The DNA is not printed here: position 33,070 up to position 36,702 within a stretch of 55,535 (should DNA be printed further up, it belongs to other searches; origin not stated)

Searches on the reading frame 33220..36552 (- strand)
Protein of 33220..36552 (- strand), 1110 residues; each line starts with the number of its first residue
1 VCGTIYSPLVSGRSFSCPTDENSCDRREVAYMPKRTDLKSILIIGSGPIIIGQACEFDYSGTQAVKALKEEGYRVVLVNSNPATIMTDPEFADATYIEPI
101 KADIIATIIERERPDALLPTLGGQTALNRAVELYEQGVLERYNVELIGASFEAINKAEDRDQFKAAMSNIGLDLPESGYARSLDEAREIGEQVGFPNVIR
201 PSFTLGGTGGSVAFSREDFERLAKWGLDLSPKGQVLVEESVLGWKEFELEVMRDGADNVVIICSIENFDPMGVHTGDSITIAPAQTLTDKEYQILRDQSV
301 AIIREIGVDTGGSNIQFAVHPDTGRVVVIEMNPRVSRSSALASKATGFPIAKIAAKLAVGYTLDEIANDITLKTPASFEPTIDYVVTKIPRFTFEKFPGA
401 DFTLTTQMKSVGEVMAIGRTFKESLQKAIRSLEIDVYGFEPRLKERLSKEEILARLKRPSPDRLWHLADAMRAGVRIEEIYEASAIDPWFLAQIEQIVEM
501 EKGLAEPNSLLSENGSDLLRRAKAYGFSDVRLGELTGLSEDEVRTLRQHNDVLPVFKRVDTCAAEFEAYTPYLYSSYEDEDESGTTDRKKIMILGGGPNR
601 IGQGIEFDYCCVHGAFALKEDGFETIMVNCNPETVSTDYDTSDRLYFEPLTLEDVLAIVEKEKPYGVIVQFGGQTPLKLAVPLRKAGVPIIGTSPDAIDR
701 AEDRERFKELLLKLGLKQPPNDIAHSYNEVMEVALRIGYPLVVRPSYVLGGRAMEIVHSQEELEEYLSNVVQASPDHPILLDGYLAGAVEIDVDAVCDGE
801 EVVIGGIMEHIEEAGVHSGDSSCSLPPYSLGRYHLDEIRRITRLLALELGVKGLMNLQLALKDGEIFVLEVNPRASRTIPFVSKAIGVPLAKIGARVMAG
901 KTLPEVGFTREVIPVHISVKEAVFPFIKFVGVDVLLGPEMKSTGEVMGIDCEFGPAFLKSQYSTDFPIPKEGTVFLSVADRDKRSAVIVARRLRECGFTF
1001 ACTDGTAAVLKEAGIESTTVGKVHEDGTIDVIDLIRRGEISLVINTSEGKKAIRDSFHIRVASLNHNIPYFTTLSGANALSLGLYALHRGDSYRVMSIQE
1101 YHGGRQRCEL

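Call 21: search_protein_families(library=pfam, proteins=[window:33220-36552:-], max_evalue=0.00001)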
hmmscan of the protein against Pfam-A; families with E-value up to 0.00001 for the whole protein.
window:33220-36552:- (1110 aa): 9 families
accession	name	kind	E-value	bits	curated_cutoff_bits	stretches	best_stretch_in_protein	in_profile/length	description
PF02786.22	CPSase_L_D2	-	6.2e-100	333.5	19.8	2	159-365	1-210/211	Carbamoyl-phosphate synthase L chain, ATP binding domain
PF25596.1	CPSase_L_D1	-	6.8e-100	329.6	27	2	588-699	2-117/118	Carbamoyl phosphate synthase preATP-grasp domain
PF02787.25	CPSase_L_D3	-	5.3e-26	90.9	26.6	1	455-536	2-80/80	Carbamoyl-phosphate synthetase large chain, oligomerisation domain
PF02142.27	MGS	-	5.4e-19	68.6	24.1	1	987-1072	3-94/94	MGS-like domain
PF02222.28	ATP-grasp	-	1.1e-13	51.7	27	1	711-875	3-163/179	ATP-grasp domain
PF07478.18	Dala_Dala_lig_C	-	4e-10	40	24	0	728-873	26-174/204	D-ala D-ala ligase C-terminus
PF15632.11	ATPgrasp_Ter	-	7.2e-09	35.9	29.1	0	836-902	47-112/131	ATP-grasp in the biosynthetic pathway with Ter operon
PF02655.19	ATP-grasp_3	-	4.7e-07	30.5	23.2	0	707-875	7-157/160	ATP-grasp domain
PF13535.11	ATP-grasp_4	-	1.3e-06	28.6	27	0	209-334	17-151/160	ATP-grasp domain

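Call 64: find_homologous_proteins(query=window:33220-36552:-, max_evalue=1e-100)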
Query window:33220-36552:- (1110 aa): 8000 proteins with E <= 1e-100 among 8000 candidates; the best 120 are listed.
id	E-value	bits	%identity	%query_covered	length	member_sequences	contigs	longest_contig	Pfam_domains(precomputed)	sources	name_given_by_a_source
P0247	0.0e+0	2359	97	97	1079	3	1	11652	PF25596.2,PF02142.28,PF13535.12,PF15632.12,PF02786.23,PF02787.26,PF02222.28,PF02655.20,PF07478.19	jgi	jgi:carbamoyl-phosphate synthase large subunit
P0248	0.0e+0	2202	92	96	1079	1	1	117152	PF25596.2,PF02142.28,PF13535.12,PF15632.12,PF02786.23,PF02787.26,PF02222.28,PF02655.20,PF07478.19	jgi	jgi:carbamoyl-phosphate synthase large subunit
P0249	0.0e+0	2068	85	97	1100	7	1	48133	PF25596.2,PF02142.28,PF13535.12,PF15632.12,PF13549.12,PF02786.23,PF02787.26,PF02222.28,PF02655.20,PF07478.19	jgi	-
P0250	0.0e+0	2067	84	97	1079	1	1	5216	PF25596.2,PF02142.28,PF13535.12,PF15632.12,PF02786.23,PF02787.26,PF02222.28,PF02655.20,PF07478.19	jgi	-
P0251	0.0e+0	2065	85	97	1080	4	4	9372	PF25596.2,PF02142.28,PF13535.12,PF15632.12,PF02786.23,PF02787.26,PF02222.28,PF02655.20,PF07478.19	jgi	jgi:carbamoyl-phosphate synthase large subunit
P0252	0.0e+0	2063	85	97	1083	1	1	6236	PF25596.2,PF02142.28,PF13535.12,PF15632.12,PF02786.23,PF02787.26,PF02222.28,PF02655.20,PF07478.19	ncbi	ncbi:MAG: carbamoyl-phosphate synthase large subunit [Deltaproteobacteria bacterium]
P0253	0.0e+0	2063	85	96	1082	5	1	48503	PF25596.2,PF02142.28,PF13535.12,PF15632.12,PF02786.23,PF02787.26,PF02222.28,PF02655.20,PF07478.19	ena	-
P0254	0.0e+0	2058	84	97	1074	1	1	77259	PF25596.2,PF02142.28,PF13535.12,PF15632.12,PF13549.12,PF02786.23,PF02787.26,PF02222.28,PF02655.20,PF07478.19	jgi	jgi:carbamoyl-phosphate synthase large subunit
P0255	0.0e+0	2057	85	97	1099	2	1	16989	PF25596.2,PF02142.28,PF13535.12,PF15632.12,PF13549.12,PF02786.23,PF02787.26,PF02222.28,PF02655.20,PF07478.19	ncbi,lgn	-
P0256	0.0e+0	2045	84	97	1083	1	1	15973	PF25596.2,PF02142.28,PF13535.12,PF15632.12,PF02786.23,PF02787.26,PF02222.28,PF02655.20,PF07478.19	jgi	-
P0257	0.0e+0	2040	84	97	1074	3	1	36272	PF25596.2,PF02142.28,PF13535.12,PF15632.12,PF02786.23,PF02787.26,PF02222.28,PF02655.20,PF07478.19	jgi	-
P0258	0.0e+0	2036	83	97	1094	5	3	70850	PF25596.2,PF02142.28,PF13535.12,PF15632.12,PF02786.23,PF02787.26,PF02222.28,PF02655.20,PF07478.19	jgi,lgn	jgi:carbamoyl-phosphate synthase large subunit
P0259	0.0e+0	2035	84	96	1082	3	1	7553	PF25596.2,PF02142.28,PF13535.12,PF15632.12,PF02786.23,PF02787.26,PF02222.28,PF02655.20,PF07478.19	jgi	-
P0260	0.0e+0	2032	83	97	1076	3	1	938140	PF25596.2,PF02142.28,PF13535.12,PF15632.12,PF02786.23,PF02787.26,PF02222.28,PF02655.20,PF07478.19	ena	-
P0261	0.0e+0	2029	83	97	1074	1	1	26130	PF25596.2,PF02142.28,PF13535.12,PF15632.12,PF02786.23,PF02787.26,PF02222.28,PF02655.20,PF07478.19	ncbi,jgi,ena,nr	ncbi:MAG TPA: carbamoyl-phosphate synthase large subunit [Desulfomonilaceae bacterium]|nr:carbamoyl-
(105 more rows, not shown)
